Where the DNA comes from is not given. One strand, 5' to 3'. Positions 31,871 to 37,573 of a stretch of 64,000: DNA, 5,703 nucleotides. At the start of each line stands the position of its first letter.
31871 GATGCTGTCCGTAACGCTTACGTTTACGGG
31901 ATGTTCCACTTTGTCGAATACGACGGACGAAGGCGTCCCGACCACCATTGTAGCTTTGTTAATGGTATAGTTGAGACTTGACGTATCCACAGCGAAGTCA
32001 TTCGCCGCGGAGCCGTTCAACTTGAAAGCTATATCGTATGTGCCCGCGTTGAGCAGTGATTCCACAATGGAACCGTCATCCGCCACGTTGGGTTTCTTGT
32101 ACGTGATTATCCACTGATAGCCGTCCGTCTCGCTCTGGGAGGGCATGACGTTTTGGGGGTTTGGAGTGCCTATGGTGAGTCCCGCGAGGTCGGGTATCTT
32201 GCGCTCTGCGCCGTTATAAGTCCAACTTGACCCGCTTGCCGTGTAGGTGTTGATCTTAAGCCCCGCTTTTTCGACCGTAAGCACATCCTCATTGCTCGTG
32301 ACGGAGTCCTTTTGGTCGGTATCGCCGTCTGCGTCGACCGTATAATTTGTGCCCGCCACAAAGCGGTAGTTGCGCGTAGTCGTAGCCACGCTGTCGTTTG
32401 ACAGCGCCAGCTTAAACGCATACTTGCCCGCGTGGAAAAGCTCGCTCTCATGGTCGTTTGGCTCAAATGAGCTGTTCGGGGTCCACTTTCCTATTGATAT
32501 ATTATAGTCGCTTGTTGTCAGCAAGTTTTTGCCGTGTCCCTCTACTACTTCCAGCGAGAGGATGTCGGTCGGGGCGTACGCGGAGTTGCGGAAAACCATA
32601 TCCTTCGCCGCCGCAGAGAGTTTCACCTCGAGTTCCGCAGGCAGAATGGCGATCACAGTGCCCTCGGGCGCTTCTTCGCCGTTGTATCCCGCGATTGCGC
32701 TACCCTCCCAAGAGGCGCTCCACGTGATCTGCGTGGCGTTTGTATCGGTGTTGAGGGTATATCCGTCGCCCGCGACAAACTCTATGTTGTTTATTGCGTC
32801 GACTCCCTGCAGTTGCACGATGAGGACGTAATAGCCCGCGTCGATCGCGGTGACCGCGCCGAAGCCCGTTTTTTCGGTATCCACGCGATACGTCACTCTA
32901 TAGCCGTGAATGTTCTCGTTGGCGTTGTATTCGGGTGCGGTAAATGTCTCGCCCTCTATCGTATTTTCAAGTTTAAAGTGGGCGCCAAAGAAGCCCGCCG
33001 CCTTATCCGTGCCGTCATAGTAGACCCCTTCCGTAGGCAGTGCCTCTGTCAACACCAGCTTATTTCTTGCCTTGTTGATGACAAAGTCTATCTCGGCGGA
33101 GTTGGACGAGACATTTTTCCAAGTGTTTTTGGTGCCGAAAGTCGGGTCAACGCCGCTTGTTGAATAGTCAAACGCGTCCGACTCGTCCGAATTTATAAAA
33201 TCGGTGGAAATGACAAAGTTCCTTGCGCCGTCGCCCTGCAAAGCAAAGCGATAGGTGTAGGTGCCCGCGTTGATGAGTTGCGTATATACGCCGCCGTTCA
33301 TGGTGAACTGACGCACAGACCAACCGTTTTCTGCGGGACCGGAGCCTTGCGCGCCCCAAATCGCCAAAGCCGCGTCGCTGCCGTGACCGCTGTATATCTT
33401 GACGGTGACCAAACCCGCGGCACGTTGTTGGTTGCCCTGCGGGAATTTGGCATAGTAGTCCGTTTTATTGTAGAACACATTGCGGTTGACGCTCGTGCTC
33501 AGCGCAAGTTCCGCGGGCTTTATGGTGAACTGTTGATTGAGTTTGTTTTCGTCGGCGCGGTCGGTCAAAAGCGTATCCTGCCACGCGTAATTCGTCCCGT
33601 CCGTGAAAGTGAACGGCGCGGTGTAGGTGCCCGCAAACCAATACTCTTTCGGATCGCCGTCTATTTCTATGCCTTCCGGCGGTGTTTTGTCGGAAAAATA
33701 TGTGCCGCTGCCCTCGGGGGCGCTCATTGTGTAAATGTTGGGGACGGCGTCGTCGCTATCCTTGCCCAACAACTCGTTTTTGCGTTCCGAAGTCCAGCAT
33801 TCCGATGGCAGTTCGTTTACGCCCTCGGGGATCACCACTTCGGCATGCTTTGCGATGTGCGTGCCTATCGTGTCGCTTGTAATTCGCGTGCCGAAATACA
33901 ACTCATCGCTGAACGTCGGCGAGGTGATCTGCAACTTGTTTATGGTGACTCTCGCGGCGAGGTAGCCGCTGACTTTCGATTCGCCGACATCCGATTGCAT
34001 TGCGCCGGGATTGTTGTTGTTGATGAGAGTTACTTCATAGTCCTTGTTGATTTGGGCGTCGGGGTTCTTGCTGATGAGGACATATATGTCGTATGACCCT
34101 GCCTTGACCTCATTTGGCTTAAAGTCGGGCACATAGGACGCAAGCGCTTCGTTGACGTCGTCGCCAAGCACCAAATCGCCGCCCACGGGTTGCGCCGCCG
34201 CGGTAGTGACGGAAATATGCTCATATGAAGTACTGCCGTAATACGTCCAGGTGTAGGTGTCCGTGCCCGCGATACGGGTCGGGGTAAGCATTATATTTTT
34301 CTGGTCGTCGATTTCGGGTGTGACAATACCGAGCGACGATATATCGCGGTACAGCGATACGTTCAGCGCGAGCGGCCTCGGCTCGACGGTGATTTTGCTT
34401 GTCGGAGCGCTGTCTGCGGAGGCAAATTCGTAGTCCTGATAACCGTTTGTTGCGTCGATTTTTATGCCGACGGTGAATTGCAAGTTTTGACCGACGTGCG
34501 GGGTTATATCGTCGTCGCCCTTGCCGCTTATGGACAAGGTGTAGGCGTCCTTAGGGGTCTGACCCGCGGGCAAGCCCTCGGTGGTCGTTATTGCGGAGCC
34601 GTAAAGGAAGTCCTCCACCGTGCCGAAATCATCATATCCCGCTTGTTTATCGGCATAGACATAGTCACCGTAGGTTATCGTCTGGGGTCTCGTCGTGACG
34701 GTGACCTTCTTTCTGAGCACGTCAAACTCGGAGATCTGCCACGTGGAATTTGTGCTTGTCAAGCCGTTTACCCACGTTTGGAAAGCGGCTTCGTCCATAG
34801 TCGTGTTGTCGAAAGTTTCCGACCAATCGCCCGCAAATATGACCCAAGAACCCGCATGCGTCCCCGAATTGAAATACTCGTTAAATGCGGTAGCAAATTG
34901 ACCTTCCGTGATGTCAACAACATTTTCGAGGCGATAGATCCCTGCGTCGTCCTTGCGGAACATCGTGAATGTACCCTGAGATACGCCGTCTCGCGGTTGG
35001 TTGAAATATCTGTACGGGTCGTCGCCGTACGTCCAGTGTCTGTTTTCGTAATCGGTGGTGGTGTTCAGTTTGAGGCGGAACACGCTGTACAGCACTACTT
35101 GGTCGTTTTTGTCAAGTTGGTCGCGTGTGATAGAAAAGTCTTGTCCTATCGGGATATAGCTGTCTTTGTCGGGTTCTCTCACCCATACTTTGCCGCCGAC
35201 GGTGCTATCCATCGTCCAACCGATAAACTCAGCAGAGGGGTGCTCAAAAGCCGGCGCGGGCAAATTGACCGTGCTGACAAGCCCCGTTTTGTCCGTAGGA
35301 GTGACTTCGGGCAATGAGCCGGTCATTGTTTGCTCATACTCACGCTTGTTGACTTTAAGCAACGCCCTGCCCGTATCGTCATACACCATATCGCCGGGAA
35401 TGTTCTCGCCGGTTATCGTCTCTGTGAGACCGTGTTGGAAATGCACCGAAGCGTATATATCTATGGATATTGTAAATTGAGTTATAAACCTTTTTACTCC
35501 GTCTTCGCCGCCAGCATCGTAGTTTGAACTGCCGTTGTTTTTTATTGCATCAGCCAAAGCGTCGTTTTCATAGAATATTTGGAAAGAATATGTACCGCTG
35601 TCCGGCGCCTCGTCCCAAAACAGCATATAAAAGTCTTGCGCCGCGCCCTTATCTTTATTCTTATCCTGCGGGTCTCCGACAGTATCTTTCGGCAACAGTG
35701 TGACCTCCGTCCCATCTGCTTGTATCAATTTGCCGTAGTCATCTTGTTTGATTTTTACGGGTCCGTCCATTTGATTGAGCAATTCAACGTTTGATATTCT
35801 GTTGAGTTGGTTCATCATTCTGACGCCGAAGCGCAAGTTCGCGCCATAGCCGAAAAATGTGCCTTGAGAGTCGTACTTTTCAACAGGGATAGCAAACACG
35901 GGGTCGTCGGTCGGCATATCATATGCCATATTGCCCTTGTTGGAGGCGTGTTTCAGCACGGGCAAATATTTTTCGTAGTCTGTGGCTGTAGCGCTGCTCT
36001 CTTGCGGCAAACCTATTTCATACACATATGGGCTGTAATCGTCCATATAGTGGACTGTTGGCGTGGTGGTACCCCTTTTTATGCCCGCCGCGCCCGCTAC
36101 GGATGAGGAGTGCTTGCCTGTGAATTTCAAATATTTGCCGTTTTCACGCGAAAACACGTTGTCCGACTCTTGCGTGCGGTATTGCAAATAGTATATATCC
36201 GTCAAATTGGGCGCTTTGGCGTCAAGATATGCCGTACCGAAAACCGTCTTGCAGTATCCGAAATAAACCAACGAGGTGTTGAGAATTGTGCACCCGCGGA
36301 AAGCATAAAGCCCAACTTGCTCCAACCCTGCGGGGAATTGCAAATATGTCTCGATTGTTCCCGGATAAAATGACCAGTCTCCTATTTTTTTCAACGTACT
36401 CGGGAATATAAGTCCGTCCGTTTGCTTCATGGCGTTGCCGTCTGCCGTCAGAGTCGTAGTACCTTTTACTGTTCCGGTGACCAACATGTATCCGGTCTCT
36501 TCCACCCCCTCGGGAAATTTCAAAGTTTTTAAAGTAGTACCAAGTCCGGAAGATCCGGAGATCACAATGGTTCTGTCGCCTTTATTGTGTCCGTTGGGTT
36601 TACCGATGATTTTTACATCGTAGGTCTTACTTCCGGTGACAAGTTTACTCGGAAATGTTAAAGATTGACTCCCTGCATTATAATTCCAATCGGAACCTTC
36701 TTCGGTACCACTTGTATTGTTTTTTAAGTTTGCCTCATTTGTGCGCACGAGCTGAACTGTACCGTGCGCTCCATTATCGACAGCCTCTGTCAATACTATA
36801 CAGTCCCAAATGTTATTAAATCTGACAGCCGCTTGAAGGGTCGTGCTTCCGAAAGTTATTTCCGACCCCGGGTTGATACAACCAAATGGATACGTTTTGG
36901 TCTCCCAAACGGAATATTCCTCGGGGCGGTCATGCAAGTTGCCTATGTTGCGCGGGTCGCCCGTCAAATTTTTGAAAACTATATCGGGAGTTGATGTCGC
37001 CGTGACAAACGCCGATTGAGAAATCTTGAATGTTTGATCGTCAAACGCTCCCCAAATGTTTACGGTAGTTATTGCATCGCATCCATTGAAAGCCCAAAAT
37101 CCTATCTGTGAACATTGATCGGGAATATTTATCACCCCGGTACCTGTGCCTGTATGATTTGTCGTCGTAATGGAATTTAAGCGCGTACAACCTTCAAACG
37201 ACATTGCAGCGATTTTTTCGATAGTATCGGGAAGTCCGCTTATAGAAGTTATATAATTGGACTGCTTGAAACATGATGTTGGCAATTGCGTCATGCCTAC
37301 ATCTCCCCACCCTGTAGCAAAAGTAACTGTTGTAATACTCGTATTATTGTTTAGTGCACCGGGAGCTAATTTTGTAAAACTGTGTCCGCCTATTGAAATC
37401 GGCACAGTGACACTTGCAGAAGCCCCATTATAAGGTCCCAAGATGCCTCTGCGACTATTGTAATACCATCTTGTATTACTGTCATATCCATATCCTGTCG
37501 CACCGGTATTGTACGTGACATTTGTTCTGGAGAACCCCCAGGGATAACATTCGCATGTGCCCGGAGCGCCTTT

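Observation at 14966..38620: Single 23.65-kb ORF encoding a 7,884-aa LRR plus MBG-like repeat protein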

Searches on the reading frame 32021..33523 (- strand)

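Call 12: search_protein_families(library=pfam, proteins=[window:32021-33523:-], max_evalue=1)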
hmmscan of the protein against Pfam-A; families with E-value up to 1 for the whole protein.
window:32021-33523:- (501 aa): 1 family
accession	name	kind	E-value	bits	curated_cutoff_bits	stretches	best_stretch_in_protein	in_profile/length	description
PF19663.4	DUF6166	-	0.29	11.7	27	0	406-440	10-42/93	Family of unknown function (DUF6166)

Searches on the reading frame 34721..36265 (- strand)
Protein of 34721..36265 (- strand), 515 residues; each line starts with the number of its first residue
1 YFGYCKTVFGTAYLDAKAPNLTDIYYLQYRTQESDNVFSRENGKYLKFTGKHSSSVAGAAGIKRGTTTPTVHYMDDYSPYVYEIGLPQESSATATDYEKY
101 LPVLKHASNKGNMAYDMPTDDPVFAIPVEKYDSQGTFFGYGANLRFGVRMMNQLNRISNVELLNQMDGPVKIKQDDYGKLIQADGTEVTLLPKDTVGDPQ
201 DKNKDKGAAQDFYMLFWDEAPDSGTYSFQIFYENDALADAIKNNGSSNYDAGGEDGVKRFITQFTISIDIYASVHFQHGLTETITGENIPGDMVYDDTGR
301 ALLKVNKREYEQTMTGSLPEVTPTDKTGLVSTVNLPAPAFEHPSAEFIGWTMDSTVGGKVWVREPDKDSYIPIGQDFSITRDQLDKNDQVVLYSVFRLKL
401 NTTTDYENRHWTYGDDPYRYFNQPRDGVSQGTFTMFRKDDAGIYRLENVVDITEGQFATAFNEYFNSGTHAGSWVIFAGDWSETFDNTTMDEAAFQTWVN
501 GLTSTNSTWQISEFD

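Call 12: search_protein_families(library=pfam, proteins=[window:34721-36223:-], max_evalue=1)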
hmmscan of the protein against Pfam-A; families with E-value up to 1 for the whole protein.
window:34721-36223:- (501 aa): 1 family
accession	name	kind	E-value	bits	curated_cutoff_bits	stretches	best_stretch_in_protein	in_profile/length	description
PF04769.18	MATalpha_HMGbox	-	0.19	11.4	28.1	1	339-380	69-109/194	Mating-type protein MAT alpha 1 HMG-box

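Call 69: search_protein_families(library=ncbifam, proteins=[window:34721-36223:-], max_evalue=10)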
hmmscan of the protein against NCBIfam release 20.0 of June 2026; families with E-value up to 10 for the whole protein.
window:34721-36223:- (501 aa): 0 families

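Call 76: search_solved_structures(query=A4, max_evalue=10, show_alignments=2)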
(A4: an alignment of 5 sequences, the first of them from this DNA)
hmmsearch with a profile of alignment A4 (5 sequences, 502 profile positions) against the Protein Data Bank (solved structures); distinct sequences matched with E-value up to 10: 0.

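Call 82: search_protein_representatives(protein=window:34721-36265:-)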
Query: 515 residues. Proteins with E-value up to 0.001 (for the whole library): 4; up to 1e-10: 4; up to 1e-30: 4. The best 4 are listed.
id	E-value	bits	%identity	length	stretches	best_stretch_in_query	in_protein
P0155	0.0e+00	1187.9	100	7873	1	1-515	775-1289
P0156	4.5e-132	457.9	52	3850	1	4-514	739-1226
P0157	4.3e-80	286.4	42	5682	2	3-370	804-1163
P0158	6.1e-46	173.7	41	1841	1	208-515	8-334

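Call 85: search_protein_families(library=pfam, proteins=[P0158, P0156], max_evalue=1)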
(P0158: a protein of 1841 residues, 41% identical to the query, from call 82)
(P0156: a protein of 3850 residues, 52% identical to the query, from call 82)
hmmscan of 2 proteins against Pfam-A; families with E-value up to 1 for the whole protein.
P0158 (1841 aa): 1 family
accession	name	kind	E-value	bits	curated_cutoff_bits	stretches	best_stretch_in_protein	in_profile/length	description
PF02806.24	Alpha-amylase_C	-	0.017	15.9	21.2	0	63-143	9-86/95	Alpha amylase, C-terminal all-beta domain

P0156 (3850 aa): 5 families
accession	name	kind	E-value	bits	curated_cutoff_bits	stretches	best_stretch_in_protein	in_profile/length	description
PF13306.12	LRR_5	-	4.3e-25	88.5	27.7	4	370-474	2-90/127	BspA type Leucine rich repeat region (6 copies)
PF01906.23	YbjQ_1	-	0.069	14.2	23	1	70-131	10-74/103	Putative heavy-metal-binding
PF11797.14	WxLIP_HBD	-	0.27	11.6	28.9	0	2179-2205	93-119/138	WxL Interacting Protein, host binding domain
PF11687.14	DUF3284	-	0.45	10.8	23.7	0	2295-2347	52-101/119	Domain of unknown function (DUF3284)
PF18887.5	MBG_3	-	0.61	10.7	25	3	2280-2313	36-61/72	MBG domain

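Call 94: search_protein_families(library=pfam, alignment_id=A4, max_evalue=1)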
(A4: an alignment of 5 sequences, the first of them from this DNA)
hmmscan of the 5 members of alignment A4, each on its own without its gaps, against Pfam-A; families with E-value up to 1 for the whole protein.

A. member 1, seq(515 aa): 1 family
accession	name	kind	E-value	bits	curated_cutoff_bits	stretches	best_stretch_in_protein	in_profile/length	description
PF04769.18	MATalpha_HMGbox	-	0.2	11.4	28.1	1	353-394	69-109/194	Mating-type protein MAT alpha 1 HMG-box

B. families by the number of members that match (of 5 scanned): 1 family
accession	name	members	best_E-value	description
PF04769.18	MATalpha_HMGbox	1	0.2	Mating-type protein MAT alpha 1 HMG-box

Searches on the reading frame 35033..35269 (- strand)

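Call 85: search_protein_families(library=pfam, proteins=[window:35033-35269:-], max_evalue=1)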
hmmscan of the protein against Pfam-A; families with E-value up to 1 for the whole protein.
seq(79 aa): 1 family
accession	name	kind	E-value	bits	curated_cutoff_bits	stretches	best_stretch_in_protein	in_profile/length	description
PF04769.18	MATalpha_HMGbox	-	0.017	14.8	28.1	1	21-63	69-110/194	Mating-type protein MAT alpha 1 HMG-box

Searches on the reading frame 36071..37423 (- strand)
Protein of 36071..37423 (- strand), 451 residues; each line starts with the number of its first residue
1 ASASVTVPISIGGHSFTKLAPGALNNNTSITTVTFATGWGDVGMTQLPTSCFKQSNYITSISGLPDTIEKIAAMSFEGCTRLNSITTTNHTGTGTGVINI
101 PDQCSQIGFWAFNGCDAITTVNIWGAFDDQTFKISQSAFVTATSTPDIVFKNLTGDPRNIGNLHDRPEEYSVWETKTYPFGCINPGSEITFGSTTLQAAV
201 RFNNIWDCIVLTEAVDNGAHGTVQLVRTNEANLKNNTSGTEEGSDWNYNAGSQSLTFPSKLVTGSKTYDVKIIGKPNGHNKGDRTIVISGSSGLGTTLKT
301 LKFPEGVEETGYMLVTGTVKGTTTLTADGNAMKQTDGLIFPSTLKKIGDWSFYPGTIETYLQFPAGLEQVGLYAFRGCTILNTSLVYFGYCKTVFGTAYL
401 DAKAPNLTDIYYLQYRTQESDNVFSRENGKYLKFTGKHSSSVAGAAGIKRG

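Call 12: search_protein_families(library=pfam, proteins=[window:36071-37423:-], max_evalue=1)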
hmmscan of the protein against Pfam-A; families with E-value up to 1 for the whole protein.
window:36071-37423:- (451 aa): 1 family
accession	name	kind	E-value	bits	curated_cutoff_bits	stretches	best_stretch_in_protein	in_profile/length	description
PF13306.12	LRR_5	-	4.8e-19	68.9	27.7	3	46-151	2-87/127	BspA type Leucine rich repeat region (6 copies)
